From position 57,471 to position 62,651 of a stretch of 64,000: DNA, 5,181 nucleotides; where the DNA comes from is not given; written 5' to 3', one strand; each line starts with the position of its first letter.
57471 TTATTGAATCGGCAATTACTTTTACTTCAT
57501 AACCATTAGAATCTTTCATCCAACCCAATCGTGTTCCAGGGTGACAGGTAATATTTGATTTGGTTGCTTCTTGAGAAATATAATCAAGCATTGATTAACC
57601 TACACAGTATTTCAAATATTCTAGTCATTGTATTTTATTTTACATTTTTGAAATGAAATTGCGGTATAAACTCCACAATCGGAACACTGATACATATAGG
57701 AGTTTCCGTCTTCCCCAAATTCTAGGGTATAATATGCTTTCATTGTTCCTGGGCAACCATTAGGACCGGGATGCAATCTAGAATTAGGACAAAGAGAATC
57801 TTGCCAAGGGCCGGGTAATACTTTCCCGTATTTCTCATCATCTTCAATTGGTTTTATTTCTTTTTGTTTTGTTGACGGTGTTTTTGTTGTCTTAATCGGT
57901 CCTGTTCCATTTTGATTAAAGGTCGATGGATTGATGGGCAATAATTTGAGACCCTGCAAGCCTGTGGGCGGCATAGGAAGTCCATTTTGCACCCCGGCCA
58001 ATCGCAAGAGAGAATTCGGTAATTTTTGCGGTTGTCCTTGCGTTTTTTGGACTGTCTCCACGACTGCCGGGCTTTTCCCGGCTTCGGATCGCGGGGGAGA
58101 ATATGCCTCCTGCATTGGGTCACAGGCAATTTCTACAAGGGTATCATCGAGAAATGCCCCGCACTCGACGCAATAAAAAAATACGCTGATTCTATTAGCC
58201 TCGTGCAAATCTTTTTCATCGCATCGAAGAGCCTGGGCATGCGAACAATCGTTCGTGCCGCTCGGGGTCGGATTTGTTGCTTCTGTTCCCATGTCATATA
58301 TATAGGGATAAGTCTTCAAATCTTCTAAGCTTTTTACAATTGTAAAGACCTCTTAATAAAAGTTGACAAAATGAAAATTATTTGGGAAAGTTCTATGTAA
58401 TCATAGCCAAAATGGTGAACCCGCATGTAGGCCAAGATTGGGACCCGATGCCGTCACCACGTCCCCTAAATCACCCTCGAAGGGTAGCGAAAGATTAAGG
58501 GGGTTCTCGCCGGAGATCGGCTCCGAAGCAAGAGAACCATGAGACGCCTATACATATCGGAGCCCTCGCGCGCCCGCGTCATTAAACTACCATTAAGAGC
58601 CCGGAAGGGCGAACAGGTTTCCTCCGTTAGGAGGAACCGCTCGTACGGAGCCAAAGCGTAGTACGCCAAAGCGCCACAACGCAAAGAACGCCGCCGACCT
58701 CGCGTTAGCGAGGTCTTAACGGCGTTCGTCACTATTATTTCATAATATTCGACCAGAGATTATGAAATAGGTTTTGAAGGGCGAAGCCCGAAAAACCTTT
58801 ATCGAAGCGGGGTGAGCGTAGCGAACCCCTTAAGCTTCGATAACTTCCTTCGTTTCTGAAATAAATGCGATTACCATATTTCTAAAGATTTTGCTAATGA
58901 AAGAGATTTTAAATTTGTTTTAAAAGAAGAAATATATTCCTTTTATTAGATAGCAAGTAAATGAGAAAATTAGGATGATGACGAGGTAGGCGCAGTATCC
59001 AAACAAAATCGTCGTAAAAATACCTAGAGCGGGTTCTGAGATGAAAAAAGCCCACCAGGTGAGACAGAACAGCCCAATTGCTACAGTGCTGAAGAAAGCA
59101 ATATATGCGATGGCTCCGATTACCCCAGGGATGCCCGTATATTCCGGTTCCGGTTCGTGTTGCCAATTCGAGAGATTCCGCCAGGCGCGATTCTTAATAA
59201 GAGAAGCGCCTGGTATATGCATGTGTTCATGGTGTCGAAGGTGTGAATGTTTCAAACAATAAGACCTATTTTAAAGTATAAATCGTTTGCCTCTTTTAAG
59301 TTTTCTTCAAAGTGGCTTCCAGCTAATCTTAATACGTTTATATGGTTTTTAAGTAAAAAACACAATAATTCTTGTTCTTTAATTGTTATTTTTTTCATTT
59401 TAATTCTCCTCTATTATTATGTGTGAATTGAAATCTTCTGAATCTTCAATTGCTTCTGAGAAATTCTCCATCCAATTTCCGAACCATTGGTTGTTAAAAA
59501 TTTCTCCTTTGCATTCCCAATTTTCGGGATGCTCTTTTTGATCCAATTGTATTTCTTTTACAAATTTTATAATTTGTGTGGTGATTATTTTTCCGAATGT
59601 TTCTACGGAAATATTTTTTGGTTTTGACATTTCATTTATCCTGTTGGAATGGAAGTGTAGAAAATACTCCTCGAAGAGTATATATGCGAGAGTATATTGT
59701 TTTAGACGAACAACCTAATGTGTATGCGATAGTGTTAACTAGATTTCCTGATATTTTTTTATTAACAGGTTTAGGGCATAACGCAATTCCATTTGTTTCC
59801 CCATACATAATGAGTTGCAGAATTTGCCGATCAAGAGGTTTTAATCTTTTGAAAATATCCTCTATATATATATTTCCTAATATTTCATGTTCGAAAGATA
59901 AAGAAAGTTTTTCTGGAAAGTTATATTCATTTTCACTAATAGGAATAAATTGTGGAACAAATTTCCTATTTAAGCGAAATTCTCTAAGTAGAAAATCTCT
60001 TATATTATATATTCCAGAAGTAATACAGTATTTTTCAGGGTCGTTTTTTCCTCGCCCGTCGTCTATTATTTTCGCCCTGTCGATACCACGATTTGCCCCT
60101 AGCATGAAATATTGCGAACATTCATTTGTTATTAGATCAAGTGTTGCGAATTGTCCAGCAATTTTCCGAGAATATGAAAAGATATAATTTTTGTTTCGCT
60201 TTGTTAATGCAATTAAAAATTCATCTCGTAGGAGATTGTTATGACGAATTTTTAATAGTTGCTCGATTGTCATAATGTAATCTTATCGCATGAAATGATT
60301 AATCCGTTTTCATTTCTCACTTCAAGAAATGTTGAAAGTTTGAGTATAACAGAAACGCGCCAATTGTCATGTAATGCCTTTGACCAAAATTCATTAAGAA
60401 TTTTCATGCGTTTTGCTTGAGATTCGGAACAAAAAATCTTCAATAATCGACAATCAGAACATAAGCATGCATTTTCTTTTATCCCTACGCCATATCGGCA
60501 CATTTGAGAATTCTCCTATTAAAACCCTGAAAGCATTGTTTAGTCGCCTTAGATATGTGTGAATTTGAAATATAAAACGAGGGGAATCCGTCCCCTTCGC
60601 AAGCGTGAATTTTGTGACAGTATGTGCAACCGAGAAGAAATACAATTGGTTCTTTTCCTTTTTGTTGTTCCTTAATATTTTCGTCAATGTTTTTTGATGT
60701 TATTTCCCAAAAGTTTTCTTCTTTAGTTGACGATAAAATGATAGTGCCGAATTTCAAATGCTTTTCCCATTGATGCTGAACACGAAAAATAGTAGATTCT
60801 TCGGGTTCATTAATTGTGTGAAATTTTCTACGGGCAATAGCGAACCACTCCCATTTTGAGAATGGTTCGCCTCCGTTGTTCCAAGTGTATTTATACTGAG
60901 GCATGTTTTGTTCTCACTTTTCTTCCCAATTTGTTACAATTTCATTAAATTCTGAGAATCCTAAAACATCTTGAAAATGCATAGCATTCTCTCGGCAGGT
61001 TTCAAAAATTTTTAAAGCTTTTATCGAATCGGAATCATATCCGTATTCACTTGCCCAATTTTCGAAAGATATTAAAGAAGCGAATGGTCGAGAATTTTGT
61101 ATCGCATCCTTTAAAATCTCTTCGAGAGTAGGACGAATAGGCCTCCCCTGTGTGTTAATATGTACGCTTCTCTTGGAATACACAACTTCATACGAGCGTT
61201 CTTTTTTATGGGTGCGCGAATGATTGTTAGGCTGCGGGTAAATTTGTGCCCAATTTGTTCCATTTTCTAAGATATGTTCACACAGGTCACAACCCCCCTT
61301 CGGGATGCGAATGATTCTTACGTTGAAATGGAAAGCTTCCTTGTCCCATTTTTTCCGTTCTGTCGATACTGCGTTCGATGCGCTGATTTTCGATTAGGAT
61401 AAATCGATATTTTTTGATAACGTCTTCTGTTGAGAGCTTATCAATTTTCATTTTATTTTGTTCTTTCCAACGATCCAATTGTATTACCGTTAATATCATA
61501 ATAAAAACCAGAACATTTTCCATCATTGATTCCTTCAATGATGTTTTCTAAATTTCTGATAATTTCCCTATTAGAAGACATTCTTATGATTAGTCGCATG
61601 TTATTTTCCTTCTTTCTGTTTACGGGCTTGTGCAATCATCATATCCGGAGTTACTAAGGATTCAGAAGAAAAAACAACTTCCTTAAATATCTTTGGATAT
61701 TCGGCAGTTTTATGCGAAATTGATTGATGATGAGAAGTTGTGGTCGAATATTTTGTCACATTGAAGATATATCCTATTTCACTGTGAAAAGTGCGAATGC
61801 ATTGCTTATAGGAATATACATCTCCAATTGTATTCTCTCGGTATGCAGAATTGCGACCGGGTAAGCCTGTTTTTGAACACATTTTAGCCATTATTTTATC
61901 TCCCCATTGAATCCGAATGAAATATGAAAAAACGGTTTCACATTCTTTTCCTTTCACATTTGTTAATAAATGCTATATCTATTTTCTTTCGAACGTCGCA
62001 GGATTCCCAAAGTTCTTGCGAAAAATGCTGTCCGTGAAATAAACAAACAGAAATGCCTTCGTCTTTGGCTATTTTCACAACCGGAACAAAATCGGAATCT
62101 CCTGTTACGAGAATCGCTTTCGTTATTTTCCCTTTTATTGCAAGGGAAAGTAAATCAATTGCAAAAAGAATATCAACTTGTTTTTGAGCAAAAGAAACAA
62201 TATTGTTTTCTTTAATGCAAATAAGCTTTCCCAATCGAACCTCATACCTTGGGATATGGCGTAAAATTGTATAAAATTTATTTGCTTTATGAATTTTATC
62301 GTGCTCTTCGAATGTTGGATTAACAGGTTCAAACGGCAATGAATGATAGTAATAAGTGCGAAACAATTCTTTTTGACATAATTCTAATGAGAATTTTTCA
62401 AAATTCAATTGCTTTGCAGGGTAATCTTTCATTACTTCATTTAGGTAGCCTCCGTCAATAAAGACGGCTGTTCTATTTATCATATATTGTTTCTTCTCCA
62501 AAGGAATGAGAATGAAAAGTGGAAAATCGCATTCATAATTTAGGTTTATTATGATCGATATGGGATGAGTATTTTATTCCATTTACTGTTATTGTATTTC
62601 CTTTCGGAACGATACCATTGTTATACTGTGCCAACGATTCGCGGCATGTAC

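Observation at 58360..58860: ~430-nt non-coding array of back-to-back hairpins, structured on the strand opposite all neighbouring genes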

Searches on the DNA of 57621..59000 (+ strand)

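Call 4: search_rna_families(source=window, start=58200, end=59000, threshold=evalue, max_evalue=10, show_alignments=3)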
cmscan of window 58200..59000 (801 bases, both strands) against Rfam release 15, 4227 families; matches with E-value up to 10: 5.
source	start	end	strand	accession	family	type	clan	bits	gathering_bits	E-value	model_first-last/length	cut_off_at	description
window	58653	58767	-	RF02875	AS-pc01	Gene; antisense;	-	20.6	79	0.47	1-99/99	no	Antisense to pHK01_035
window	58310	58408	+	RF00438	SNORA33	Gene; snRNA; snoRNA; HACA-box;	-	17.1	74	7.4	1-130/130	no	Small nucleolar RNA SNORA33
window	58688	58754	-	RF01809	symR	Gene; antitoxin;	-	15.1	61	5.8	1-77/77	no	SymR antitoxin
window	58649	58753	-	RF02479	GlsR13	Gene; snRNA; snoRNA; CD-box;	-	13.4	100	4.3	1-100/100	no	Small nucleolar RNA GlsR13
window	58835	58856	-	RF03036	osmY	Gene; sRNA;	-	12.1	46.9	8.2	1-72/72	no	osmY RNA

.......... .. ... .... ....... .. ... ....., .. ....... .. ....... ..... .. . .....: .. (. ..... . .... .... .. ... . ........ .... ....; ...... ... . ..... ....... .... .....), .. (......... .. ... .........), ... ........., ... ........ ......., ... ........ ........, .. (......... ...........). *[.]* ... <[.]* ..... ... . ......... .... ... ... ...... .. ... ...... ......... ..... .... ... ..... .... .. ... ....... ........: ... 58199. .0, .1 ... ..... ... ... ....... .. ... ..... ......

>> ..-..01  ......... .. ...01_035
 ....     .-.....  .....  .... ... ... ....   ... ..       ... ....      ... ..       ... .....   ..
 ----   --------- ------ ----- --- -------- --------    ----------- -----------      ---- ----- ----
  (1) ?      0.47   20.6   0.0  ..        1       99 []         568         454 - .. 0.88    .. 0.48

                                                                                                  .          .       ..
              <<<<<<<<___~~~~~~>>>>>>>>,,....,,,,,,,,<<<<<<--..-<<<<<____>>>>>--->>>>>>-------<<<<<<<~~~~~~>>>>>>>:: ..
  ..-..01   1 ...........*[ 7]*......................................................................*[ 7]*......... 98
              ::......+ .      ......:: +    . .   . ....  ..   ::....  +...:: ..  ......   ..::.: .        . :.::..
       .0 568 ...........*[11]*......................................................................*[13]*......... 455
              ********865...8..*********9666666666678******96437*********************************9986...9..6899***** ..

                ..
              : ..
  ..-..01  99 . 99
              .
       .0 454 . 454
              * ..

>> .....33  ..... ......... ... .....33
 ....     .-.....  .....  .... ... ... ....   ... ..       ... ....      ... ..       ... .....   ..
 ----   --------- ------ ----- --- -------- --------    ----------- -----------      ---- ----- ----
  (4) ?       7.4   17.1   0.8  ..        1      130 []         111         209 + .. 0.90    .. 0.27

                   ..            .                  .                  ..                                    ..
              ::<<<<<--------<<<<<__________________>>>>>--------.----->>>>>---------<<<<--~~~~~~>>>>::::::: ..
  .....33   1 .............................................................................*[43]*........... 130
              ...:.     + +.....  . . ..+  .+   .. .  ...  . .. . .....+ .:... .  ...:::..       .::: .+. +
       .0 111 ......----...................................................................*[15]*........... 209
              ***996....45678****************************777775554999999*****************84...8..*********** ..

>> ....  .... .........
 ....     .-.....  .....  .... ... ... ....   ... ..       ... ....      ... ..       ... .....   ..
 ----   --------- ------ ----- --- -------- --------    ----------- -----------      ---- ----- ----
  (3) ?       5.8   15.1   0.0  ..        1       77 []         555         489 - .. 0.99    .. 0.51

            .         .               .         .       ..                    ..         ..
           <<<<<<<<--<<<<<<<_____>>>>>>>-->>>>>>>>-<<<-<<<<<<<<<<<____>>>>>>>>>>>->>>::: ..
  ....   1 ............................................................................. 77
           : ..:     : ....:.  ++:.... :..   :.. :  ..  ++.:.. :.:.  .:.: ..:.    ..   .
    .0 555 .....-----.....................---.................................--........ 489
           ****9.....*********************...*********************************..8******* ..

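Call 10: search_dna_similar(query=window:58360-58860:+, collection=phages, mode=distant)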
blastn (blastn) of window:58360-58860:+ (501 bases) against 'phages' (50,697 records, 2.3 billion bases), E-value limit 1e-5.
No match.

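Call 28: search_rna_families(source=L003, start=5100, end=6050, threshold=evalue, max_evalue=5)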
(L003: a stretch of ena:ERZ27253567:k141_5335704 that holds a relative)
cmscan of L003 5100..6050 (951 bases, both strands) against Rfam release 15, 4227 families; matches with E-value up to 5: 5.
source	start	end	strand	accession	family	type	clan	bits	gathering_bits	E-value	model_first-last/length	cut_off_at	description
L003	5172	5265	+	RF00513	Trp_leader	Cis-reg; leader;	-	19.9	41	0.3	1-100/100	no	Tryptophan operon leader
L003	5226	5361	-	RF02053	STnc430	Gene; sRNA;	-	19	47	3.2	1-162/162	no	Enterobacterial sRNA STnc430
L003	5152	5265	+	RF01859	Phe_leader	Cis-reg; leader;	-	18.2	55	3.5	1-125/125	no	Phenylalanine leader peptide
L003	5102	5266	+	RF02376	antisense_SR1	Gene; sRNA;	-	16.7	45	1.1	1-210/210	no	SR1 sRNA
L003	5222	5330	+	RF01808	MicX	Gene; sRNA;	-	16.4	75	0.62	1-194/194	no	MicX Vibrio cholerae sRNA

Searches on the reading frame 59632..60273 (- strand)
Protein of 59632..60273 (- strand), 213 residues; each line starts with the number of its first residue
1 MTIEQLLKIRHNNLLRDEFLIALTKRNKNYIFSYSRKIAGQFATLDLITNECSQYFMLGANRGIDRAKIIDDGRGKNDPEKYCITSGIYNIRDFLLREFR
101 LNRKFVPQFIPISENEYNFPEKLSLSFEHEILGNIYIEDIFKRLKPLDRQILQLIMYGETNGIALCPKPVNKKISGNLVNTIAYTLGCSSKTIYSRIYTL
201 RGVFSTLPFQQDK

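Call 11: search_protein_families(library=pfam, proteins=[window:59632-60273:-], max_evalue=0.01)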
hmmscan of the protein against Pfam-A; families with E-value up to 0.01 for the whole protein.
window:59632-60273:- (213 aa): 1 family
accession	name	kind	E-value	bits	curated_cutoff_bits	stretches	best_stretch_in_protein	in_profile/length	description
PF00196.25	GerE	-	0.0095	16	23.5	0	175-194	16-35/57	Bacterial regulatory proteins, luxR family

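Call 12: search_protein_families(library=phrogs, proteins=[window:59632-60273:-], max_evalue=0.001)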
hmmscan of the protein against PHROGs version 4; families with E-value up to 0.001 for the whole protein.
window:59632-60273:- (213 aa): 0 families

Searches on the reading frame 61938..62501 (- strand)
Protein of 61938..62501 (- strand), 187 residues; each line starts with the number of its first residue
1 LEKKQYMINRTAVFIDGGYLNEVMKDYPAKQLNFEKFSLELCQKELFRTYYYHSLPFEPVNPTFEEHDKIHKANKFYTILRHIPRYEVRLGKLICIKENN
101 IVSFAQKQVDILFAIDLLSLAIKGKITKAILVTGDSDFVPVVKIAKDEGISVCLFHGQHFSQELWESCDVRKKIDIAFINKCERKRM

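Call 11: search_protein_families(library=pfam, proteins=[window:61938-62501:-], max_evalue=0.01)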
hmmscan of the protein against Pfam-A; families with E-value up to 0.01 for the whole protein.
window:61938-62501:- (187 aa): 1 family
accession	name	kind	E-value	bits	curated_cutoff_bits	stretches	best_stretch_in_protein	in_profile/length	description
PF01936.24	NYN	-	8.6e-17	62.4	24.2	1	10-169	1-139/145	NYN domain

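Call 12: search_protein_families(library=phrogs, proteins=[window:61938-62501:-], max_evalue=0.001)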
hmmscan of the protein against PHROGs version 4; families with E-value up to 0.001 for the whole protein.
window:61938-62501:- (187 aa): 2 families
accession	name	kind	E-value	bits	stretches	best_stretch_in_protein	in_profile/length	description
phrog_5783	-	unknown function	2e-19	71.1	1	99-177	144-223/246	-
phrog_7929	-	unknown function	1e-06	29.7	1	8-180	3-187/210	-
